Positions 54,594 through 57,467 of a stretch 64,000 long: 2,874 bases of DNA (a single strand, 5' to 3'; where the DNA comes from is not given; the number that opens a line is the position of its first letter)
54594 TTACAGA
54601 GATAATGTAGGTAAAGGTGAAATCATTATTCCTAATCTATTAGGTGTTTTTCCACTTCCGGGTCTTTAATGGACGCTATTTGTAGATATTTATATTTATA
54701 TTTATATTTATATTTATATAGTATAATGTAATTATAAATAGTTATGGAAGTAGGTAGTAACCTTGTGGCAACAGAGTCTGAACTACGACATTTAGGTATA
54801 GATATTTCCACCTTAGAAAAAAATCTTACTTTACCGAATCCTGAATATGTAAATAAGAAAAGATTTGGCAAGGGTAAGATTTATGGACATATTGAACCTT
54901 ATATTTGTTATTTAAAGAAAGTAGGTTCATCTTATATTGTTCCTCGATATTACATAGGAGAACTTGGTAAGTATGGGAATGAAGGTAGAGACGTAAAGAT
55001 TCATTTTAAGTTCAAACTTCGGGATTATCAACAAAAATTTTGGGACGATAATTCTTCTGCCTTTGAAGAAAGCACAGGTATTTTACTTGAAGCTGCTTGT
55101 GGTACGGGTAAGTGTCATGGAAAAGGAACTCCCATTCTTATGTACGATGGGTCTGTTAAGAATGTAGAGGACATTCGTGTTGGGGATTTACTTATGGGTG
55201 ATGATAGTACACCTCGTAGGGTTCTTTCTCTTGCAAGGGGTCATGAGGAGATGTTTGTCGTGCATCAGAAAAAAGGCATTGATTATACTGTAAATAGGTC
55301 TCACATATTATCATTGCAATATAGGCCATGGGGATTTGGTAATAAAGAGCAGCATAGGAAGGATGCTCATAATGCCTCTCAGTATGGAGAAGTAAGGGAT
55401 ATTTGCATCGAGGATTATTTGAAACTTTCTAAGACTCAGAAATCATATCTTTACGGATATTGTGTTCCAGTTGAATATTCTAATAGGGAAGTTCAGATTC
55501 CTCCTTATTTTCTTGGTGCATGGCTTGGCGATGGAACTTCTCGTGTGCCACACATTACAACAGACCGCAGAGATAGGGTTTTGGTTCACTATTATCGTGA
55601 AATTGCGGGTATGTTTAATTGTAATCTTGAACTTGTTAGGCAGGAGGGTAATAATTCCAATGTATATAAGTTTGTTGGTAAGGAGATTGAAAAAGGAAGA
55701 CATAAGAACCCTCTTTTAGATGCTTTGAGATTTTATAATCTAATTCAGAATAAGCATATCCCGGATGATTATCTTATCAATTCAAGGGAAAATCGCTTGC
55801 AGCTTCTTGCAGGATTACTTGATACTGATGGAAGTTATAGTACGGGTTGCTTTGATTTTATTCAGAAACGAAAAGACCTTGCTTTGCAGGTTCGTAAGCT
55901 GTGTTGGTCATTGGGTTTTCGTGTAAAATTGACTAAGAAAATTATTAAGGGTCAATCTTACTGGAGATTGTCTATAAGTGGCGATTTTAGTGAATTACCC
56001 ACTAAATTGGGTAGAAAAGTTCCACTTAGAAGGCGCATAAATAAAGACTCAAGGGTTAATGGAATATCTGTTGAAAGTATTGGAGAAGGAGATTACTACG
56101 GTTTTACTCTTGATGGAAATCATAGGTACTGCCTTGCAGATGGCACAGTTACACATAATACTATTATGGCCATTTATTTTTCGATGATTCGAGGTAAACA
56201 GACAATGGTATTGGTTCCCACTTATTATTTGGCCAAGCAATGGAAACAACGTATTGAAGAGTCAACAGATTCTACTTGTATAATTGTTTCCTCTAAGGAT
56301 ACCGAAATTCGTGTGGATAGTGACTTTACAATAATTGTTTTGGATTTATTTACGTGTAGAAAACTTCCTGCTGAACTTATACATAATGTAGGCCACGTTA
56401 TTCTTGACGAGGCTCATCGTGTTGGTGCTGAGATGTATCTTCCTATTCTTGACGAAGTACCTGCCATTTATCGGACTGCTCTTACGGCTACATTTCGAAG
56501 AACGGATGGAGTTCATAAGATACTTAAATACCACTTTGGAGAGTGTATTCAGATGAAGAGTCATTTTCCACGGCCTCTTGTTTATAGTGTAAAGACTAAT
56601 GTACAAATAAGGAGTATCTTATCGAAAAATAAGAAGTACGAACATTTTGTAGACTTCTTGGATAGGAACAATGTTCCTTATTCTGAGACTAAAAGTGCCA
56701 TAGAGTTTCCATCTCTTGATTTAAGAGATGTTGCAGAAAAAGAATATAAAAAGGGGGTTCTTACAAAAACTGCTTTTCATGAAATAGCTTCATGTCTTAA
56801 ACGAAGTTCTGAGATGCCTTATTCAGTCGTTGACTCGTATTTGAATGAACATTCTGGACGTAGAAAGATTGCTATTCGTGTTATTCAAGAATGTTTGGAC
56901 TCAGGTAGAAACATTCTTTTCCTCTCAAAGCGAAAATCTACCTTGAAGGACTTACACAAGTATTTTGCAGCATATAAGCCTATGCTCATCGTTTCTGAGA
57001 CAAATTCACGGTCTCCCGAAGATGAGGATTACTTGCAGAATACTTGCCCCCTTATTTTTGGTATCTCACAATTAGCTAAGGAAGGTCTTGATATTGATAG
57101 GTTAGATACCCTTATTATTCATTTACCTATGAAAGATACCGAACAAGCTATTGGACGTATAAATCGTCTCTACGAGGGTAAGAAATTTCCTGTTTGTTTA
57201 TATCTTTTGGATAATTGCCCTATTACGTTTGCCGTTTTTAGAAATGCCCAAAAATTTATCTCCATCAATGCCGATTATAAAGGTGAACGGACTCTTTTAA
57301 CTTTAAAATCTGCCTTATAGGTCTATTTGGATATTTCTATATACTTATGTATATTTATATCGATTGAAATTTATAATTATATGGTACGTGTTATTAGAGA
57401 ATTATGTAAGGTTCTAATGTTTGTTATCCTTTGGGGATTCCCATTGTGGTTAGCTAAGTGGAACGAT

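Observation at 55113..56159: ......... intein inserted in the Walker A loop of the SF2 helicase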

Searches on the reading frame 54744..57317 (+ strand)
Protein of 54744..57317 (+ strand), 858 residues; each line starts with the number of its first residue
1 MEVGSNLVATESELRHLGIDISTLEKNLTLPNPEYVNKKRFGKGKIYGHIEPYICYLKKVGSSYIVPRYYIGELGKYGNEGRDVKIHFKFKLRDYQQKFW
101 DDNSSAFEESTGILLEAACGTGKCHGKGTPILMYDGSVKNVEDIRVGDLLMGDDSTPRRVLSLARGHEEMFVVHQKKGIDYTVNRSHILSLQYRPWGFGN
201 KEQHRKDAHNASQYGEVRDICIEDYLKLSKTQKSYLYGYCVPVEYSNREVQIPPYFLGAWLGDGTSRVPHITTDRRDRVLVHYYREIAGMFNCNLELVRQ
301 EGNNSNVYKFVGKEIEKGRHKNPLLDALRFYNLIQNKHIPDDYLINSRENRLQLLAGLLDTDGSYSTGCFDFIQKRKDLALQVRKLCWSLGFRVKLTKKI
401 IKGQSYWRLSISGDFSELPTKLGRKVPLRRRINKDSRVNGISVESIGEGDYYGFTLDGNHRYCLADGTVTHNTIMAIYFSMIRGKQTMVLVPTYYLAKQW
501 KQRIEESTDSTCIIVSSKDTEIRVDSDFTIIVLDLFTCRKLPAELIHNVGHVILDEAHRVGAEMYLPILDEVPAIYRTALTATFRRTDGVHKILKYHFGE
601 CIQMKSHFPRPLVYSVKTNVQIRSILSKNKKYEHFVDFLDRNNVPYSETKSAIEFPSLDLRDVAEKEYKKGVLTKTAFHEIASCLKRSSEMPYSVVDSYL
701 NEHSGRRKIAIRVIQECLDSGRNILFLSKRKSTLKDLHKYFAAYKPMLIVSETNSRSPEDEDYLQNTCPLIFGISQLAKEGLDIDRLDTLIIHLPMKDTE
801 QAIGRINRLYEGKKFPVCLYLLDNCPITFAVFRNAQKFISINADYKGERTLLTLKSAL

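Call 3: search_protein_families(library=pfam, proteins=[window:54744-57317:+], max_evalue=0.1)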
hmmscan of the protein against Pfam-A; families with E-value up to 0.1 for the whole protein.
window:54744-57317:+ (858 aa): 7 families
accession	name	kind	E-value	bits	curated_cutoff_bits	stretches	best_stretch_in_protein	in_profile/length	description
PF05203.21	Hom_end_hint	-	1.9e-20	74.3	32.1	1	124-192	1-78/228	Hom_end-associated Hint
PF04851.21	ResIII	-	6.4e-15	55.9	22.5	1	468-586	37-164/164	Type III restriction enzyme, res subunit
PF00270.35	DEAD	-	7e-07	29.6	26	1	482-585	43-161/167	DEAD/DEAH box helicase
PF14528.11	LAGLIDADG_3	-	0.00083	20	22.5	1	352-412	4-69/82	LAGLIDADG-like domain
PF22590.2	Cas3-like_C_2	-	0.012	16.3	27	0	768-808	63-103/106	CRISPR-associated nuclease/helicase Cas3, C-terminal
PF00271.37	Helicase_C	-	0.012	16.2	23.5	1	713-808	5-105/110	Helicase conserved C-terminal domain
PF00176.29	SNF2-rel_dom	-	0.036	13.6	24.9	1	464-582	52-161/290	SNF2-related domain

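Call 4: search_protein_families(library=ncbifam, proteins=[window:54744-57317:+], max_evalue=0.1)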
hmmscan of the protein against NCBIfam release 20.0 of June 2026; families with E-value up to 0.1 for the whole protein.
window:54744-57317:+ (858 aa): 5 families
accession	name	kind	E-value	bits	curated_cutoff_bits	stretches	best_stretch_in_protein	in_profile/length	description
NF045503.1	repair_heli_XPB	equivalog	7.3e-07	28.1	610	1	473-591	217-342/548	DNA repair helicase XPB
TIGR04095.1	dnd_restrict_1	equivalog_domain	0.0042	16.1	600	1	545-603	130-189/451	DNA phosphorothioation system restriction enzyme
NF038136.1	rSAM_Rv_intein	exception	0.0077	15.1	700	1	123-155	75-107/574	intein-containing Rv2578c family radical SAM protein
NF053712.1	repair_DEAH_YoaA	equivalog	0.054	12.2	680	0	87-135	14-62/630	DNA repair helicase YoaA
NF011491.0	PRK14898.1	equivalog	0.066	11.2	783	0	255-365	247-351/860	DNA-directed RNA polymerase subunit A''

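Call 7: search_dna_similar(query=window:54744-57317:+, collection=phages, mode=protein)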
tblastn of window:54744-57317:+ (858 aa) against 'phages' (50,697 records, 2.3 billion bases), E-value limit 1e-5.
Records with a match: 1044; places in all: 1053; records where one place covers at least 80% of the query: 3.
Best place of each record, by identity: <60% 1044.
By first word of the organism name: Vibrio 313; Mycobacterium 290; Salmonella 186; Stx2a-converting 48; Klebsiella 36; Escherichia 23; Gordonia 15; Enterococcus 14; Pseudomonas 11; Aeromonas 11; and 39 more.
By host as written in the record: - 362; Mycobacterium smegmatis mc2 155 225; Salmonella enterica 42; Salmonella enterica subsp. enterica serovar Enteritidis 32; Mycobacterium smegmatis mc#155 31; Salmonella enterica subsp. enterica serovar Typhimurium 27; Klebsiella pneumoniae 20; Salmonella sp. 15; and 143 more.
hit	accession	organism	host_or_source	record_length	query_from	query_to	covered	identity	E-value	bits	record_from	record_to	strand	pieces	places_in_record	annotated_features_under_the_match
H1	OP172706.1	Bacteroides phage BS162P1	Bacteroides salyersiae BSC162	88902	1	858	100%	58.8%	0e+0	1026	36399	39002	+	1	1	putative helicase | hypothetical protein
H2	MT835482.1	Bacteriophage sp.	human fecal samples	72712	1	851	59%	53.0%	5e-134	566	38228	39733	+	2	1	record has no annotation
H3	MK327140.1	Klebsiella phage YX3973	Klebsiella pneumoniae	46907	88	814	85%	26.8%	4e-48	192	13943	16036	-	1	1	helicase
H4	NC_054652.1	Klebsiella phage YX3973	Klebsiella pneumoniae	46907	88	814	85%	26.8%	4e-48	192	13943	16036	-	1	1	terminase large subunit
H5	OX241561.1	Vibrio phage 489E54-1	Seawater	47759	62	588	61%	35.7%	2e-79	287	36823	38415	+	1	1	helicase/UvrB | conserved hypothetical protein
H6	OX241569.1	Vibrio phage 393E50-1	Seawater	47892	68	588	61%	35.9%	4e-79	286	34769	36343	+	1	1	helicase/UvrB | conserved hypothetical protein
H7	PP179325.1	Pseudomonas phage Touem01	Pseudomonas syringae 7C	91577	88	588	58%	36.1%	4e-64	241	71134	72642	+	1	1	putative helicase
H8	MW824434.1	Vibrio phage PS65A.1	Vibrio crassostreae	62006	85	499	48%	42.3%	6e-78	283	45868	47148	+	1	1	hypothetical protein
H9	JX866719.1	Klebsiella phage JD001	Klebsiella pneumoniae JDM777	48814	90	486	46%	42.4%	2e-70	260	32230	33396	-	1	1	putative helicase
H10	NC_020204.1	Klebsiella phage JD001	Klebsiella pneumoniae JDM777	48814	90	486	46%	42.4%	2e-70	260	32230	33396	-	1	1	terminase large subunit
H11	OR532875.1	Klebsiella phage RCIP0081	Klebsiella pneumoniae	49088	90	486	46%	42.4%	2e-70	260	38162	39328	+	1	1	hypothetical protein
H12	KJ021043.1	Klebsiella phage Kpn112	Klebsiella pneumoniae ATCC 10031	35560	90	486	46%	42.2%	5e-69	256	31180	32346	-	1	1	record has no annotation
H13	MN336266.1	Salmonella phage PIZ SAE-01E2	Salmonella enterica subsp. enterica ...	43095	82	531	52%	37.0%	5e-68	253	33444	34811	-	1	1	putative intein containing helicase precursor | hypothetical protein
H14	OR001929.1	Salmonella phage SP_4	Salmonella enterica subsp. enterica ...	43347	82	523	52%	37.6%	4e-67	250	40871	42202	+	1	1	hypothetical protein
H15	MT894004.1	Klebsiella phage MEW1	Klebsiella pneumoniae B5055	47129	90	486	46%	41.8%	6e-70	258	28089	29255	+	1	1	putative helicase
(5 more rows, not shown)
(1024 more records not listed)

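Call 9: get_annotated_region(hit=H1, flank=4000)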
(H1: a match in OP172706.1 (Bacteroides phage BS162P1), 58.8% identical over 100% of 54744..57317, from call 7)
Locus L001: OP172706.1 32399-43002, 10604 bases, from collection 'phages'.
description: Bacteroides phage BS162P1, partial genome.
organism: Bacteroides phage BS162P1 (NCBI taxid 2968579)
taxonomy: Viruses; Duplodnaviria; Heunggongvirae; Uroviricota; Caudoviricetes
host: Bacteroides salyersiae BSC162; source: municipal sewage; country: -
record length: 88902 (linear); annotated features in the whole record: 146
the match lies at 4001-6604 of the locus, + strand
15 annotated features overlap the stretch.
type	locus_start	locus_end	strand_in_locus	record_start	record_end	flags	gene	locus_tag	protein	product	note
CDS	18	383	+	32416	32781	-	-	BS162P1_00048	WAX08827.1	hypothetical protein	-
CDS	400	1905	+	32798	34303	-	-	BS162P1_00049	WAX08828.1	hypothetical protein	-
CDS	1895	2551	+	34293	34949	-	-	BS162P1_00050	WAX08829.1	hypothetical protein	-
CDS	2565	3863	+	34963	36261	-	-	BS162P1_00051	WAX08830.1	hypothetical protein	-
CDS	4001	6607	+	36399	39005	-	-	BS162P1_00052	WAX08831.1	putative helicase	putative helicase D10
CDS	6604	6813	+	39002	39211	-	-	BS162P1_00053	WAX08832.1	hypothetical protein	-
CDS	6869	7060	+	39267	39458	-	-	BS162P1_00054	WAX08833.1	hypothetical protein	-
CDS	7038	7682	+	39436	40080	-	-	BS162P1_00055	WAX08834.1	hypothetical protein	-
CDS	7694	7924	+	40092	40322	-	-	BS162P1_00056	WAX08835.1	hypothetical protein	-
CDS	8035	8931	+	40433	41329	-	-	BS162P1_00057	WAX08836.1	hypothetical protein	-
CDS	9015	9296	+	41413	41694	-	-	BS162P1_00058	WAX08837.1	hypothetical protein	-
CDS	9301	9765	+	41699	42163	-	-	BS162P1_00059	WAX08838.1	hypothetical protein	-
CDS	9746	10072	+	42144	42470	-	-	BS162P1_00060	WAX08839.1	hypothetical protein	-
CDS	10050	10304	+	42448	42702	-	-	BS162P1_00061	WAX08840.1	hypothetical protein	-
CDS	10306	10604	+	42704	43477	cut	-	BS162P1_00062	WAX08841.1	hypothetical protein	-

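Call 10: get_annotated_region(hit=H2, flank=4000)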
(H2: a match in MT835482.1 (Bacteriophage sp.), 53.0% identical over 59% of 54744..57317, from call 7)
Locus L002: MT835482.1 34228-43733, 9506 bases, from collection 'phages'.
description: UNVERIFIED: Bacteriophage sp. clone scaffold_17 genomic sequence.
organism: Bacteriophage sp. (NCBI taxid 38018)
taxonomy: Viruses
host: -; source: human fecal samples; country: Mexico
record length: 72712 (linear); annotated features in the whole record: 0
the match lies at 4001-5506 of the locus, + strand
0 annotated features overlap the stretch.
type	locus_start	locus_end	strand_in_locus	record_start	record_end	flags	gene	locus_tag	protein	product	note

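Call 11: get_annotated_region(hit=H13, flank=1500)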
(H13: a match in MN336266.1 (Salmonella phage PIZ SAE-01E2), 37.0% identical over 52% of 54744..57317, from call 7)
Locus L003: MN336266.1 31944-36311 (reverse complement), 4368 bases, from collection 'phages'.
description: Salmonella phage PIZ SAE-01E2, complete genome.
organism: Salmonella phage PIZ SAE-01E2 (NCBI taxid 2596885)
taxonomy: Viruses; Duplodnaviria; Heunggongvirae; Uroviricota; Caudoviricetes; Guernseyvirinae; Jerseyvirus
host: Salmonella enterica subsp. enterica serovar Abortusequi ATCC 9842; source: sewage sample; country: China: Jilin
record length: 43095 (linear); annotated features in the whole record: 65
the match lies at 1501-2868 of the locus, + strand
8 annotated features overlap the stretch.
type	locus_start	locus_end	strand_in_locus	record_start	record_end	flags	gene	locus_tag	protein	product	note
CDS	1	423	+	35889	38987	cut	-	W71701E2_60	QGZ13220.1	intein-containing DNA polymerase precursor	-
CDS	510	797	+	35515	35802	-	-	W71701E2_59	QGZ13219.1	putative restriction endonuclease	-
CDS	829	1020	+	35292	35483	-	-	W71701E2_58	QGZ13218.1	hypothetical protein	-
CDS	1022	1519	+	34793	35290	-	-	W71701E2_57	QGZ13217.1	hypothetical protein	hypothetical protein STP03_071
CDS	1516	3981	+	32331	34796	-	-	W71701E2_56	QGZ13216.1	putative intein containing helicase precursor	-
CDS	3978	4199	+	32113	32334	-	-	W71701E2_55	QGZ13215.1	hypothetical protein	-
CDS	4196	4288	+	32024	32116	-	-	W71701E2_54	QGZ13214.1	hypothetical protein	-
CDS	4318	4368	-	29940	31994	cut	-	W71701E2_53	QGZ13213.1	tail spike protein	-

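Call 16: search_protein_families(library=phrogs, proteins=[window:54744-57317:+, L002:3944-5527:+], max_evalue=0.00001)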
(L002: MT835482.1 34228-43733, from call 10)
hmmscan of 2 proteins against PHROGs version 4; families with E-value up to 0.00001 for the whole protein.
window:54744-57317:+ (858 aa): 7 families
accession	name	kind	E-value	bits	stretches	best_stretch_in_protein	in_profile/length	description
phrog_16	-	DNA, RNA and nucleotide metabolism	4.7e-31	108.8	1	457-820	288-595/986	DNA helicase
phrog_36964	-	head and packaging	8.6e-16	58.1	1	90-399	62-345/890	terminase large subunit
phrog_19299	-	head and packaging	7.7e-15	55.4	1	120-396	28-299/702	terminase large subunit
phrog_15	-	head and packaging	1.3e-11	44.5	1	87-366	44-309/1330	terminase large subunit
phrog_34449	-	unknown function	6.3e-10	39.9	0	104-199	45-137/241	-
phrog_62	-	DNA, RNA and nucleotide metabolism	6e-09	34.9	0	146-562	506-822/1881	DNA helicase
phrog_9690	-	DNA, RNA and nucleotide metabolism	7e-08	32.9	0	528-606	20-99/306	DNA helicase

L002:3944-5527:+ (528 aa): 3 families
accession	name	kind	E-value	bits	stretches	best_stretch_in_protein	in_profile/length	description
phrog_16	-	DNA, RNA and nucleotide metabolism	1.1e-34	120.9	1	82-489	249-594/986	DNA helicase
phrog_9690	-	DNA, RNA and nucleotide metabolism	2.7e-09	37.5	0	359-480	127-257/306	DNA helicase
phrog_62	-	DNA, RNA and nucleotide metabolism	4.4e-06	25.4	0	104-254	688-848/1881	DNA helicase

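Call 61: list_cluster_members(proteins=[window:54744-57317:+, P0001, P0002])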
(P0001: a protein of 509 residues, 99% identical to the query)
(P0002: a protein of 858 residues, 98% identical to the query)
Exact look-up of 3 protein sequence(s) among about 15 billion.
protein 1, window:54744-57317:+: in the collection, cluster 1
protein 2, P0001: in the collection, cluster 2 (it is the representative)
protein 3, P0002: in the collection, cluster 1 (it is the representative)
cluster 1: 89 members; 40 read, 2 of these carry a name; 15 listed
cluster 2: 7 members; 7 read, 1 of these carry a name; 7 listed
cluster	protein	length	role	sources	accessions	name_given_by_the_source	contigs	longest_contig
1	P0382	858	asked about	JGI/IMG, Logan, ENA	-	superfamily II DNA or RNA helicase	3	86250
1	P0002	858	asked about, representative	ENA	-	-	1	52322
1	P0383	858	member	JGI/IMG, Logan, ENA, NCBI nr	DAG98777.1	superfamily II DNA or RNA helicase | MAG TPA: Type I site specific restriction modification protein [Herelleviridae sp.]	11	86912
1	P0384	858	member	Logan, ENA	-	-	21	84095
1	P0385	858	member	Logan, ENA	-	-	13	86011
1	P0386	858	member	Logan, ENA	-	-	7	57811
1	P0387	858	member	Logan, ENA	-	-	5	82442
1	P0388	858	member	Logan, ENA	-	-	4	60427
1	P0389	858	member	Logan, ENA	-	-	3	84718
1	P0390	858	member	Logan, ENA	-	-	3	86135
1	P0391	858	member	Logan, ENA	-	-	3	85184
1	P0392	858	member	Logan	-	-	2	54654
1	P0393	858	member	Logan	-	-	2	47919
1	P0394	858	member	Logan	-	-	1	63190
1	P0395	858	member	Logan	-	-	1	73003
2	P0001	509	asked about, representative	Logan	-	-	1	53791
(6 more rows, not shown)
